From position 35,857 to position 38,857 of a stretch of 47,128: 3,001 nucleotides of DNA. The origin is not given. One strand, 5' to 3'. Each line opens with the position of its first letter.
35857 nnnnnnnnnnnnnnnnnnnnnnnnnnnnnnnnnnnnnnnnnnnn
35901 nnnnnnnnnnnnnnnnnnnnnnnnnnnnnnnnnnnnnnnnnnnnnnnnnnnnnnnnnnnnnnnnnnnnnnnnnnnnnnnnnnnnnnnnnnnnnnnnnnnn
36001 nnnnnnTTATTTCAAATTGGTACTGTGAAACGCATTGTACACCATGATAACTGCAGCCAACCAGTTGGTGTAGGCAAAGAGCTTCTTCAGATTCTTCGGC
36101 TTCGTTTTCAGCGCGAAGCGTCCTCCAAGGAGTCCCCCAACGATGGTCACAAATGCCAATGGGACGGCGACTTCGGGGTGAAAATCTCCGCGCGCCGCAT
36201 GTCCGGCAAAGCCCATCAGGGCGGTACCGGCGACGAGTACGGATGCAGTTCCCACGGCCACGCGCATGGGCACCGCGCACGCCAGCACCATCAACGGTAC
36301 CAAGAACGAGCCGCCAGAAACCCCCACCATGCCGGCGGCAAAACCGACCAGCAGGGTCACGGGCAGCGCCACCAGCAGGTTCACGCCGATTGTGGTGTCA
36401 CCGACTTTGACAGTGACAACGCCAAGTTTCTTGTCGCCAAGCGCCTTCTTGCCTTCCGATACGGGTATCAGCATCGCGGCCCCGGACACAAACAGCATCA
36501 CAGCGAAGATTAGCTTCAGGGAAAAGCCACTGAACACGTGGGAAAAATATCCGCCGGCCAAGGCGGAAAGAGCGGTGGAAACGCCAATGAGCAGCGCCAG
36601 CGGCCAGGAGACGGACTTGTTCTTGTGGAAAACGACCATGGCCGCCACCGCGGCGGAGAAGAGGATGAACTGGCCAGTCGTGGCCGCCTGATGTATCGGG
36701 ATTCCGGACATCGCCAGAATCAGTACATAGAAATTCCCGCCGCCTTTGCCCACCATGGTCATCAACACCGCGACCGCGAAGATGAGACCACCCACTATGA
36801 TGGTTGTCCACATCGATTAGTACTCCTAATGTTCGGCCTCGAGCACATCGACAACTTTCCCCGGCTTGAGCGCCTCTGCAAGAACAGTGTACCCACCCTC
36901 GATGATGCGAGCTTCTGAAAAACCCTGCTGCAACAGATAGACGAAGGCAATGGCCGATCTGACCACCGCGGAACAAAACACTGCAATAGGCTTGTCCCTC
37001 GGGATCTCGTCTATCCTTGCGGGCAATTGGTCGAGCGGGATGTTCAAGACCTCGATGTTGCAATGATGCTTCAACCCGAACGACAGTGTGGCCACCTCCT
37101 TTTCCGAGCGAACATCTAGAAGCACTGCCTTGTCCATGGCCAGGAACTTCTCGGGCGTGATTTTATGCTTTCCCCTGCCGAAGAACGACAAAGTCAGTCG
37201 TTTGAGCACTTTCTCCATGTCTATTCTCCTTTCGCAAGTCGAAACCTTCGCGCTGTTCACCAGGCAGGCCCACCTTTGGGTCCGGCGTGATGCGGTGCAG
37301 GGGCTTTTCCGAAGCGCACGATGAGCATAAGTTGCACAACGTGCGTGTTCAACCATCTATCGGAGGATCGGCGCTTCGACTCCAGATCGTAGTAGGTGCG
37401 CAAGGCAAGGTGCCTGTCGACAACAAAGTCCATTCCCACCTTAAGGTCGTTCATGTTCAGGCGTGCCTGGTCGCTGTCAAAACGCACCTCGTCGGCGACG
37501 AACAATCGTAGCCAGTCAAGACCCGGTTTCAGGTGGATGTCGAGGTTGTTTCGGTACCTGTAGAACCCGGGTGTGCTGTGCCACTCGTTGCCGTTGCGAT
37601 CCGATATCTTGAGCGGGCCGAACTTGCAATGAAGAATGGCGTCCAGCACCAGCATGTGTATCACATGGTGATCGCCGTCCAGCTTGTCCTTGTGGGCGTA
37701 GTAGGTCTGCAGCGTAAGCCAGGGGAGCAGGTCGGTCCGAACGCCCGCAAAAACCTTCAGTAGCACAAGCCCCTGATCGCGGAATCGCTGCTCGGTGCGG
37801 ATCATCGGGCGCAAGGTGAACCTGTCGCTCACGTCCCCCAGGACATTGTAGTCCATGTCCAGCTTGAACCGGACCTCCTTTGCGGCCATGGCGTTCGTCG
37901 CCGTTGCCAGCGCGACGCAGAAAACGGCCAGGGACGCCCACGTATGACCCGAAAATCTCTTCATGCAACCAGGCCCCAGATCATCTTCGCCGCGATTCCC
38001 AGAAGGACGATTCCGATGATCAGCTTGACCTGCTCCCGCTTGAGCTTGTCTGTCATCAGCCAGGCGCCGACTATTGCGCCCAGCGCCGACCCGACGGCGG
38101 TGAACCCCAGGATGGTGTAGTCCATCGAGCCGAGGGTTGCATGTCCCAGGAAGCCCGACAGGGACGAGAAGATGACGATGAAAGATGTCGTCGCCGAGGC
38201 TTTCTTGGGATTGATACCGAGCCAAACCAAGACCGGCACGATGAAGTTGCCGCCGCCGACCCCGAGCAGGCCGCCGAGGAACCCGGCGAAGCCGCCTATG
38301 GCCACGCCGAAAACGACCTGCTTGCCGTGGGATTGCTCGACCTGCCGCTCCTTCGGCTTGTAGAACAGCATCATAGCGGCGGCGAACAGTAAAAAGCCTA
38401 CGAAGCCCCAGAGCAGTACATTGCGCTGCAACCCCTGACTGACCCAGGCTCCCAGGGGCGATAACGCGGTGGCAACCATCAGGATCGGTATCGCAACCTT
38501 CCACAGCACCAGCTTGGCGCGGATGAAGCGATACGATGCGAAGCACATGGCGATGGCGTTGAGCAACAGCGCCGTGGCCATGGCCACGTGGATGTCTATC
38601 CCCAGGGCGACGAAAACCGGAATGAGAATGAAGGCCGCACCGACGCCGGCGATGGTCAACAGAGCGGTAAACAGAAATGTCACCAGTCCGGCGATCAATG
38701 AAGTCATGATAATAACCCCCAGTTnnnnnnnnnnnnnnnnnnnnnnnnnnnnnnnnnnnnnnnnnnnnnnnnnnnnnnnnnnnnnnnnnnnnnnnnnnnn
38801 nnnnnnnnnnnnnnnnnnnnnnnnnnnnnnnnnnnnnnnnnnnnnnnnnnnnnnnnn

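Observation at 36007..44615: ArsR/Crp-controlled cluster joining YeeE/YedE, two TauE/SafE, rhodanese, two FmdE-like Zn-ribbon proteins, Fe-S proteins and a DUF2490 OM protein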

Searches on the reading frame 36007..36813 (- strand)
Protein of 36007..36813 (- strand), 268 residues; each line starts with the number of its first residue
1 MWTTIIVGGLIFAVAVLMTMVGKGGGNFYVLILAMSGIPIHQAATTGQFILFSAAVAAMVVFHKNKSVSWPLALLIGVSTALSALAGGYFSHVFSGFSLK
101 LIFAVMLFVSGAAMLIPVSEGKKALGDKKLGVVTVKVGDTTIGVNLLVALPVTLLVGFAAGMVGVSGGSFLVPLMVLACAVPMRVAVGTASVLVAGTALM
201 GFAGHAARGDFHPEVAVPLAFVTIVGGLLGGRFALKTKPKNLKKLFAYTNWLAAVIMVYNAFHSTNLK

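Call 4: search_protein_families(library=pfam, proteins=[window:36007-36813:-], max_evalue=0.01)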
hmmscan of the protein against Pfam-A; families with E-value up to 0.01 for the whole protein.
window:36007-36813:- (268 aa): 1 family
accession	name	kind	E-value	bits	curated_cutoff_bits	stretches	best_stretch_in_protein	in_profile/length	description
PF01925.25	TauE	-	1.3e-35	123.6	32.6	1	9-255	3-235/237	Sulfite exporter TauE/SafE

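Call 34: search_protein_families(library=ncbifam, proteins=[window:36007-36813:-], max_evalue=0.00001)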
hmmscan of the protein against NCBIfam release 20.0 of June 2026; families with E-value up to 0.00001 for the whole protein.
window:36007-36813:- (268 aa): 0 families

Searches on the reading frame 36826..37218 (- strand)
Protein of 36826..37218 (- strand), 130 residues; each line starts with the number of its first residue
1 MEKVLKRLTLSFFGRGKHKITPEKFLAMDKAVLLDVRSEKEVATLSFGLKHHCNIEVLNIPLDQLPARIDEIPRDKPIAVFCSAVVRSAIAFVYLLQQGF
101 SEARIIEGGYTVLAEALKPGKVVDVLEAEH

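Call 72: search_solved_structures(query=window:36826-37218:-, max_evalue=0.01, show_alignments=2)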
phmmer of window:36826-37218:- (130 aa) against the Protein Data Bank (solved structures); distinct sequences matched with E-value up to 0.01: 11.
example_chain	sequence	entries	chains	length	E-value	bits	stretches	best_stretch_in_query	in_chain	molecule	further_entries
6pfz_D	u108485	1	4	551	2.3e-11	47.3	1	26-110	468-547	NADH oxidase (NoxA-3)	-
3nta_A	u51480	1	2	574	1.7e-07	34.9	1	32-112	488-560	FAD-dependent pyridine nucleotide-disulphide oxidoreductase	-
4ocg_A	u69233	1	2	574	1.7e-07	34.9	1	32-112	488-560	FAD-dependent pyridine nucleotide-disulphide oxidoreductase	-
3nt6_A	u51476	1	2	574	4.4e-06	30.3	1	32-112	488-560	FAD-dependent pyridine nucleotide-disulphide oxidoreductase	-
3icr_A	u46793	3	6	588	4.5e-06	30.3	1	57-117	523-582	Coenzyme A-Disulfide Reductase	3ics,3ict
3ntd_A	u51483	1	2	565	5.4e-06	30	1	32-111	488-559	FAD-dependent pyridine nucleotide-disulphide oxidoreductase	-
3tp9_A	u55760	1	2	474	6.4e-06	29.8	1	33-111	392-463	BETA-LACTAMASE and RHODANESE DOMAIN PROTEIN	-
3gk5_A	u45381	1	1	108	0.0019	21.8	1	56-111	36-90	Uncharacterized rhodanese-related protein TVG0868615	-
1gmx_A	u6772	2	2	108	0.0021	21.7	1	28-112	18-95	THIOSULFATE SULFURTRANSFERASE GLPE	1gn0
5ve3_B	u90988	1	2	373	0.0025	21.4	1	60-110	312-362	BpPRF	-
8a56_A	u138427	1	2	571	0.0038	20.8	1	30-121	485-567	Coenzyme A-persulfide reductase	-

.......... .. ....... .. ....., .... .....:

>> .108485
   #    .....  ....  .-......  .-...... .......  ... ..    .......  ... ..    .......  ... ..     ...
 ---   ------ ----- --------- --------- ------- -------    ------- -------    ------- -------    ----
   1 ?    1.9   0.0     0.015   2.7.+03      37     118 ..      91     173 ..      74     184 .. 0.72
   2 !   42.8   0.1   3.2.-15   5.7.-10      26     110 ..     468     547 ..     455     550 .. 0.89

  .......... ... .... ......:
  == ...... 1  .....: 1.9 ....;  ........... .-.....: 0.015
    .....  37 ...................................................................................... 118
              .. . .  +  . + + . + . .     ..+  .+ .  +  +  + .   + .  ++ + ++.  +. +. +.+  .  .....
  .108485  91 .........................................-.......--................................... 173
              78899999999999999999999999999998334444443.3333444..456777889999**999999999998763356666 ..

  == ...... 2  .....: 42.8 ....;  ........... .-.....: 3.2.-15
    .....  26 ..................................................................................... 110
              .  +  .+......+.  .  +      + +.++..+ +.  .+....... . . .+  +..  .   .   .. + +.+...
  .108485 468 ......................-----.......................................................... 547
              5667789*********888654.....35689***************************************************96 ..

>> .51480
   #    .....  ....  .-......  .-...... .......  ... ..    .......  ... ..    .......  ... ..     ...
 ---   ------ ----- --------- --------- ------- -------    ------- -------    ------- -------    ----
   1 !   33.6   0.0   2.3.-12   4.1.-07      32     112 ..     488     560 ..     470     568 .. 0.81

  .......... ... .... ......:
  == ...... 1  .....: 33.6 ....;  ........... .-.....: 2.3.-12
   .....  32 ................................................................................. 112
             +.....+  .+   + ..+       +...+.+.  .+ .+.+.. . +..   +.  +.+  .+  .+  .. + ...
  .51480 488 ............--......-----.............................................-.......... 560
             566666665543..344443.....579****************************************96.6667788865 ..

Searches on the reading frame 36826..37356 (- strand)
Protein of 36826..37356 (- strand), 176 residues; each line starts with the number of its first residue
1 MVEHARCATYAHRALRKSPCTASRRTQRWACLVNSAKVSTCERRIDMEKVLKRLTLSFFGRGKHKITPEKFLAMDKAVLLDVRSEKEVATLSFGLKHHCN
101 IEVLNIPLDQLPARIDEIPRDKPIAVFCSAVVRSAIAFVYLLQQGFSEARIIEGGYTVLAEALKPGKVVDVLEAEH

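Call 4: search_protein_families(library=pfam, proteins=[window:36826-37356:-], max_evalue=0.01)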
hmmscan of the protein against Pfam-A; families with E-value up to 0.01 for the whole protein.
window:36826-37356:- (176 aa): 1 family
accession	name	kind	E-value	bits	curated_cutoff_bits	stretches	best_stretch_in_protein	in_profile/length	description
PF00581.25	Rhodanese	-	1.2e-08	35.7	22.2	1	74-158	11-98/102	Rhodanese-like domain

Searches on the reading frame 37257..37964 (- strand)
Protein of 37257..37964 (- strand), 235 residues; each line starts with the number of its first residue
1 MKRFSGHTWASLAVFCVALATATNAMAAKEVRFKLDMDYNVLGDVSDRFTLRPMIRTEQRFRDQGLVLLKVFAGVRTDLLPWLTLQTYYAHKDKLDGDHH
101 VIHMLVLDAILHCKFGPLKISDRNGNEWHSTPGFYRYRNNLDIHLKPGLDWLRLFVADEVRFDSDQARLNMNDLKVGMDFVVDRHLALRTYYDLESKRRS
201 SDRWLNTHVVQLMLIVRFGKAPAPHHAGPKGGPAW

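Call 4: search_protein_families(library=pfam, proteins=[window:37257-37964:-], max_evalue=0.01)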
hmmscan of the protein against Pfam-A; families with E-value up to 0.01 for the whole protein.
window:37257-37964:- (235 aa): 1 family
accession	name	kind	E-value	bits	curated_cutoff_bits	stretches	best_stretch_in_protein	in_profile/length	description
PF10677.15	DUF2490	-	8.5e-06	26.1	29.8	1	44-203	12-183/186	Protein of unknown function (DUF2490)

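Call 5: search_protein_families(library=ncbifam, proteins=[window:37257-37964:-], max_evalue=0.01)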
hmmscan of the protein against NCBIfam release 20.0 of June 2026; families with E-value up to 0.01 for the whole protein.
window:37257-37964:- (235 aa): 0 families

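Call 91: predict_structure(protein=window:37257-37964:-)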
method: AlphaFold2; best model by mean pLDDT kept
length: 235 residues; sequences in the alignment: 1
mean_pLDDT: 32.6   pTM: 0.22
mean pLDDT of the five models: 32.6, 31.3, 28.3, 28.0, 26.7
residues with pLDDT >= 90: 0; 70-90: 0; 50-70: 0; < 50: 235
segments of 3 or more residues with pLDDT < 50: 1-235
pLDDT, mean of each block of 10 residues (from residue 1): 27 36 29 23 24 26 31 37 44 38 42 42 36 28 36 31 27 28 33 38 35 29 29 31
secondary structure, 60 per line:
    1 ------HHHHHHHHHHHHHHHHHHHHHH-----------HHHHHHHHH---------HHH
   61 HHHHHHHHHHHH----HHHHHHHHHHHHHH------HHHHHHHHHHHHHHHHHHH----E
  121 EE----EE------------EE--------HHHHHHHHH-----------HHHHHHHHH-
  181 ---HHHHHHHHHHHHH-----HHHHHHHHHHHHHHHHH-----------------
elements in order: H7-28 H40-48 H58-72 H77-90 H97-115 E120-122 H151-159 H171-179 H184-196 H202-218

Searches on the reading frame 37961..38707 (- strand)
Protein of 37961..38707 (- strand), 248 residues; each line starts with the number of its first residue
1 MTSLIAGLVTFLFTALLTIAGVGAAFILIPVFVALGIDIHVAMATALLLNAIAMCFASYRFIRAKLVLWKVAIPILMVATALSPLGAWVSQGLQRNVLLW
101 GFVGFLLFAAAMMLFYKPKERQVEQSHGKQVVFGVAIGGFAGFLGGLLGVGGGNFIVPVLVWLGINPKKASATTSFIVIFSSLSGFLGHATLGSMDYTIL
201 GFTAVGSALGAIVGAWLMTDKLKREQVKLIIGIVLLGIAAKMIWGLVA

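Call 4: search_protein_families(library=pfam, proteins=[window:37961-38707:-], max_evalue=0.01)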
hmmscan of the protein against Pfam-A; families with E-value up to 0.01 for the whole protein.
window:37961-38707:- (248 aa): 1 family
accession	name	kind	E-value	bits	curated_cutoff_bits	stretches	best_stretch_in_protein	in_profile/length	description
PF01925.25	TauE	-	1.2e-44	153.3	32.6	1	8-242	3-237/237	Sulfite exporter TauE/SafE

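Call 34: search_protein_families(library=ncbifam, proteins=[window:37961-38707:-], max_evalue=0.00001)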
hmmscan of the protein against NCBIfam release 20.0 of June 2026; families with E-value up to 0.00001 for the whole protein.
window:37961-38707:- (248 aa): 1 family
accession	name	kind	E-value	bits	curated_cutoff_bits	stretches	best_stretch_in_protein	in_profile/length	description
NF007909.0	PRK10621.1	equivalog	5.1e-09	35.8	383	1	9-243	18-251/266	hypothetical protein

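Call 68: find_encoding_contigs(protein=window:37961-38707:-, flank=10000, max_places=4)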
Protein window:37961-38707:- (248 aa): 7 contigs read that carry it; 4 places shown.
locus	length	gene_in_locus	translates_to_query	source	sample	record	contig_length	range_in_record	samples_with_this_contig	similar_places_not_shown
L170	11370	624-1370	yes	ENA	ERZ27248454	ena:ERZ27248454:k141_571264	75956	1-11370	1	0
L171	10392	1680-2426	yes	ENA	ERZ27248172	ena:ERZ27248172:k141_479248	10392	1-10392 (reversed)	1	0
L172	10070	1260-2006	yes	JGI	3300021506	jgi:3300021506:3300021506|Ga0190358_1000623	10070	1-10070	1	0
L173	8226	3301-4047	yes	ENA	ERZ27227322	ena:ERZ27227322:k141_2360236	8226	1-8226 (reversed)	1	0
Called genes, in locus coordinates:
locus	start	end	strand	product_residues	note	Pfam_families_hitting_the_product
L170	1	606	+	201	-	?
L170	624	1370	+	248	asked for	PF01925:TauE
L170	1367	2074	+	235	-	PF10677:DUF2490 (weak)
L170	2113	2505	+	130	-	PF00581:Rhodanese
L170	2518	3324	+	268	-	PF01925:TauE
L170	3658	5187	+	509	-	PF02661:Fic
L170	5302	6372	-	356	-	PF13857:Ank_5 (faint), PF12796:Ank_2, PF13606:Ank_3 (faint), PF13637:Ank_4, PF00023:Ank (weak), PF13637:Ank_4 (weak)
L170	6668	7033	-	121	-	-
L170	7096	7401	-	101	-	PF13240:Zn_Ribbon_1 (weak), PF24463:DUF7577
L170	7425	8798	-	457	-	PF06965:Na_H_antiport_1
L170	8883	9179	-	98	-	-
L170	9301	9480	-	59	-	-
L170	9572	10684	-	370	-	PF01758:SBF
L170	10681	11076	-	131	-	PF01022:HTH_5, PF12840:HTH_20 (weak)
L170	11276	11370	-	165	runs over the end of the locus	-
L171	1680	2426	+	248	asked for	PF01925:TauE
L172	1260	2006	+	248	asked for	PF01925:TauE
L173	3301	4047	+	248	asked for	PF01925:TauE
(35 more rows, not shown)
